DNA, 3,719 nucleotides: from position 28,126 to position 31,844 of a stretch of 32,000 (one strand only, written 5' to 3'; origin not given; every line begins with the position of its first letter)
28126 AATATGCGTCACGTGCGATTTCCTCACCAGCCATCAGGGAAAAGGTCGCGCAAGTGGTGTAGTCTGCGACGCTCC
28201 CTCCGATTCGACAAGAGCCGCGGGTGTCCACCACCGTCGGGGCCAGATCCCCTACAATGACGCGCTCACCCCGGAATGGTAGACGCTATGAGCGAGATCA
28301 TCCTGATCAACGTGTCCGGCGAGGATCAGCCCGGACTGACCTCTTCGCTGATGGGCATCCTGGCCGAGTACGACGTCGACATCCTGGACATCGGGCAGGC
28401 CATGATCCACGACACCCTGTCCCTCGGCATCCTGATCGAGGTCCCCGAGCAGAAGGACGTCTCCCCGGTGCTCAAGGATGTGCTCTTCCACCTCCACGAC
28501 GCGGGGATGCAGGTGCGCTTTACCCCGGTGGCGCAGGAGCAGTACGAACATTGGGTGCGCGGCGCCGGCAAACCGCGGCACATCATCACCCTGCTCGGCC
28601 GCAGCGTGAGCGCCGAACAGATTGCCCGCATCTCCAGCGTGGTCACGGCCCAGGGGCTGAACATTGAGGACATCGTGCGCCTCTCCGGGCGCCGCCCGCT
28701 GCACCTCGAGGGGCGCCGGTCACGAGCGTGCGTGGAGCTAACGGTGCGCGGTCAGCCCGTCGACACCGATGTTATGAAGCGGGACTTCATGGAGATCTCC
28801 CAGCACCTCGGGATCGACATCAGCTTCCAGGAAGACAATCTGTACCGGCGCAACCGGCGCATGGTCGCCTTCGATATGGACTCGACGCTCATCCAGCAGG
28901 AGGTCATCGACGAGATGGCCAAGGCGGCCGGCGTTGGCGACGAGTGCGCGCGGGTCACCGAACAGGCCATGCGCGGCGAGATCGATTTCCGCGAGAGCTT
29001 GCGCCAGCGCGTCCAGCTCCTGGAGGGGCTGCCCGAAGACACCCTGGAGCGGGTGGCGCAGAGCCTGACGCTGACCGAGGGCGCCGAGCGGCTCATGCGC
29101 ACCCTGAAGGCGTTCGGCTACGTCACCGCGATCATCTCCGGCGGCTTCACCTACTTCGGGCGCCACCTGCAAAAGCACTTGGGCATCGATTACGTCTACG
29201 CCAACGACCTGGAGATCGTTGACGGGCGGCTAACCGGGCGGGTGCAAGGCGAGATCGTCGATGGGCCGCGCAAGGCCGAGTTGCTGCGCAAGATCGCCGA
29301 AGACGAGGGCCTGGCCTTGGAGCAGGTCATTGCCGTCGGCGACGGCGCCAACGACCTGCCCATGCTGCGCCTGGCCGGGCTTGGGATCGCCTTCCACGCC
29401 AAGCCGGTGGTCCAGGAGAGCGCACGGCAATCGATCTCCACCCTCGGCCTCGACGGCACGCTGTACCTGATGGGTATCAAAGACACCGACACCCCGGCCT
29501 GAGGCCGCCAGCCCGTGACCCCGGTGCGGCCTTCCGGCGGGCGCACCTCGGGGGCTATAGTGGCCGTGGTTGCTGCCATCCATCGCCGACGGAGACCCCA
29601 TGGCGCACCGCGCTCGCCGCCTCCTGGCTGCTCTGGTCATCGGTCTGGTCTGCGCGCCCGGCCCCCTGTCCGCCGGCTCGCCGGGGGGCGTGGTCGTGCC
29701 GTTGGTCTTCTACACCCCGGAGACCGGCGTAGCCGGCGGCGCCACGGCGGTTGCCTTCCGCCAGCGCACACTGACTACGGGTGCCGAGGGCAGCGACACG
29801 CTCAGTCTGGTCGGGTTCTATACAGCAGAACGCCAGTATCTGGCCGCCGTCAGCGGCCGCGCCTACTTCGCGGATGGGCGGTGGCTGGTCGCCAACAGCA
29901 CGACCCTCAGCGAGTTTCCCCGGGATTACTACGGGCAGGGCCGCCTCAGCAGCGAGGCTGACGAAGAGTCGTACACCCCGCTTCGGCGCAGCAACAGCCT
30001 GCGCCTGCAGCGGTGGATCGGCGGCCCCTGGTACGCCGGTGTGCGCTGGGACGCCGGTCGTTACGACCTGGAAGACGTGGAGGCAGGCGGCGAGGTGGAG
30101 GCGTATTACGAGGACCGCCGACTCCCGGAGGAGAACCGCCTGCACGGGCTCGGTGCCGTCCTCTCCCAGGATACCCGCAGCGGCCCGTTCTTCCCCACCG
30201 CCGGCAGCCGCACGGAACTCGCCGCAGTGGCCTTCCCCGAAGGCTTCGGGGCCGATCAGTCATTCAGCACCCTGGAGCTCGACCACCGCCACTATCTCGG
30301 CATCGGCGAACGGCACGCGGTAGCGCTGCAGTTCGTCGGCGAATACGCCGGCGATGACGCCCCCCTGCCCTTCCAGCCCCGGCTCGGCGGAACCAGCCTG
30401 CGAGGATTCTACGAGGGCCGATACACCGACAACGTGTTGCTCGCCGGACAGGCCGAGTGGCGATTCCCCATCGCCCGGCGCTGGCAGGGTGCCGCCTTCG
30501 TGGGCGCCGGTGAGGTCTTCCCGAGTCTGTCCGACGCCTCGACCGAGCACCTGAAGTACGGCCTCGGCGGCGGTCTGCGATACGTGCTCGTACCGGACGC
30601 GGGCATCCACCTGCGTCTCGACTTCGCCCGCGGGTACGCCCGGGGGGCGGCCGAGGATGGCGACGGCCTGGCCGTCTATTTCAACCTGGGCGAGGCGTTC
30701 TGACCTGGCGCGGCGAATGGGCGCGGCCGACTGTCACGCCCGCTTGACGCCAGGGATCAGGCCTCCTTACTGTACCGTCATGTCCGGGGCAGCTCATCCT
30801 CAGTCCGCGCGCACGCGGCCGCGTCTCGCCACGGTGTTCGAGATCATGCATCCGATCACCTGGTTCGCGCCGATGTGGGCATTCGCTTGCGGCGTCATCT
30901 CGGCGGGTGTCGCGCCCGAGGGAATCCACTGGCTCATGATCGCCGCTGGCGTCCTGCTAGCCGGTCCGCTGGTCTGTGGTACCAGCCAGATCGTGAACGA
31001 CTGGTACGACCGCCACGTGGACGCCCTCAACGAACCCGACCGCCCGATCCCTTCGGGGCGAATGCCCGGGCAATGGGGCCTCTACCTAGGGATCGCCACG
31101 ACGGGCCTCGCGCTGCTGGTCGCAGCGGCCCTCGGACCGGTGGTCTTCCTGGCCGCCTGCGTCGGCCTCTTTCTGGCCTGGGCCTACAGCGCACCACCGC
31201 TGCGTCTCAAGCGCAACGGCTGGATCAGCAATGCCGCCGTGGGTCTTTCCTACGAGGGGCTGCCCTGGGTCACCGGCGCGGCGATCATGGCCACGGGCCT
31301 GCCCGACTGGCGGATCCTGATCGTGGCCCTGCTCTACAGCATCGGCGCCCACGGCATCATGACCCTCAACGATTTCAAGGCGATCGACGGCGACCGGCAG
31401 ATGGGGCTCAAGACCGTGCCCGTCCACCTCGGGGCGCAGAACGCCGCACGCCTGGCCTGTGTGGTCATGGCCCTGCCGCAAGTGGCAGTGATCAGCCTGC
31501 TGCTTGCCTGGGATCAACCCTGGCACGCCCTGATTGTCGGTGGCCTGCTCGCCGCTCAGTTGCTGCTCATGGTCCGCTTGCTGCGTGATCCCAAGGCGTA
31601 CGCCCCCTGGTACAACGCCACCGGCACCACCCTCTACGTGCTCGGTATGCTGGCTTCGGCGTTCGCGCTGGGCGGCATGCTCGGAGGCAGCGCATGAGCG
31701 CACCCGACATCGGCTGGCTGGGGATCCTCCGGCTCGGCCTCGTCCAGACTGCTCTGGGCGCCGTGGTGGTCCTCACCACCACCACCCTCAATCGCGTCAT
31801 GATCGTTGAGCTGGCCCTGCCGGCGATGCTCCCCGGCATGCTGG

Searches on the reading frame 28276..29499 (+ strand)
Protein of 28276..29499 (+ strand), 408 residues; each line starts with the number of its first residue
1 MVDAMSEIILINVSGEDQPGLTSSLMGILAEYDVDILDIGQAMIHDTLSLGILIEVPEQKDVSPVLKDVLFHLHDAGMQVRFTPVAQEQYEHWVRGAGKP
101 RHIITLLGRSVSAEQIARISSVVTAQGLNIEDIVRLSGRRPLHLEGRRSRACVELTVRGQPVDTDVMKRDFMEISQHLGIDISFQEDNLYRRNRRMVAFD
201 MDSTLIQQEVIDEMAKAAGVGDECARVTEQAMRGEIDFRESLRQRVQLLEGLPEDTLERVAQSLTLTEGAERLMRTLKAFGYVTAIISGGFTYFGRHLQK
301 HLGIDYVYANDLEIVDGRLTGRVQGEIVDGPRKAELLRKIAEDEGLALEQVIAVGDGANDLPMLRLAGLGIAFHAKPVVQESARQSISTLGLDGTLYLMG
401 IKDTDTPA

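Call 21: search_protein_families(library=pfam, proteins=[window:28276-29499:+], max_evalue=0.001)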
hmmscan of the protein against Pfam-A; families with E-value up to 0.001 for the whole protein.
window:28276-29499:+ (408 aa): 7 families
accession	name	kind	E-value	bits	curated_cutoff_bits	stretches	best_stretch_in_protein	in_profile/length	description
PF13740.12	ACT_6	-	4.1e-30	104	23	1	7-83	1-76/76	ACT domain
PF12710.13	HAD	-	4.8e-27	96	27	1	197-365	1-189/189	haloacid dehalogenase-like hydrolase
PF00702.32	Hydrolase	-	8.2e-23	82.2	26.4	1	196-368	3-191/191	haloacid dehalogenase-like hydrolase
PF08282.18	Hydrolase_3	-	1.8e-10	41.5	20.9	1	332-385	187-241/255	haloacid dehalogenase-like hydrolase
PF21086.3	ACT_PSP_2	-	2.4e-07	31.1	24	1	102-184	3-76/77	ACT domain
PF01842.31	ACT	-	1.8e-06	28.1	27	1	10-68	2-60/66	ACT domain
PF06888.18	Put_Phosphatase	-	1.8e-06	28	27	0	196-308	2-116/234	Putative Phosphatase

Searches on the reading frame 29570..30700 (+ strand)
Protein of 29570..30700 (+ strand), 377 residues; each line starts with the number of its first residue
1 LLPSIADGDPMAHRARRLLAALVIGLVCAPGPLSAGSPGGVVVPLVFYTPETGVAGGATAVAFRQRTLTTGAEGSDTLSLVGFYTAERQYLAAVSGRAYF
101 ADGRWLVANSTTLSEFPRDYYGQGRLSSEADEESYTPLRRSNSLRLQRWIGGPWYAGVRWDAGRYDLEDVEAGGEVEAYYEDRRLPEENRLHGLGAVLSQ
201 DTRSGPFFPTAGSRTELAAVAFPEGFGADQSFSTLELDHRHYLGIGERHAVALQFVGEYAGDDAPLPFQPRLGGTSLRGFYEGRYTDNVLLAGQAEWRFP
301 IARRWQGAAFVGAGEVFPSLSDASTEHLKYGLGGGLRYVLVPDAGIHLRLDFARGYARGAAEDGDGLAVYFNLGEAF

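Call 21: search_protein_families(library=pfam, proteins=[window:29570-30700:+], max_evalue=0.001)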
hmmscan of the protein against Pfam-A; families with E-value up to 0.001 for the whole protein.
window:29570-30700:+ (377 aa): 1 family
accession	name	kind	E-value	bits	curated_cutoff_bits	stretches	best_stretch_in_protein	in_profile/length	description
PF01103.29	Omp85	-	1.1e-14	55.2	24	1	126-377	48-325/325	Omp85 superfamily domain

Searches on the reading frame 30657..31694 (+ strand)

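Call 21: search_protein_families(library=pfam, proteins=[window:30657-31694:+], max_evalue=0.001)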
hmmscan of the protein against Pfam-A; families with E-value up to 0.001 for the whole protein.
window:30657-31694:+ (346 aa): 1 family
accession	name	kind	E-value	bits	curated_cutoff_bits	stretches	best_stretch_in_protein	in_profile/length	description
PF01040.23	UbiA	-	8.1e-39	133.8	34.2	1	78-315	4-238/250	UbiA prenyltransferase family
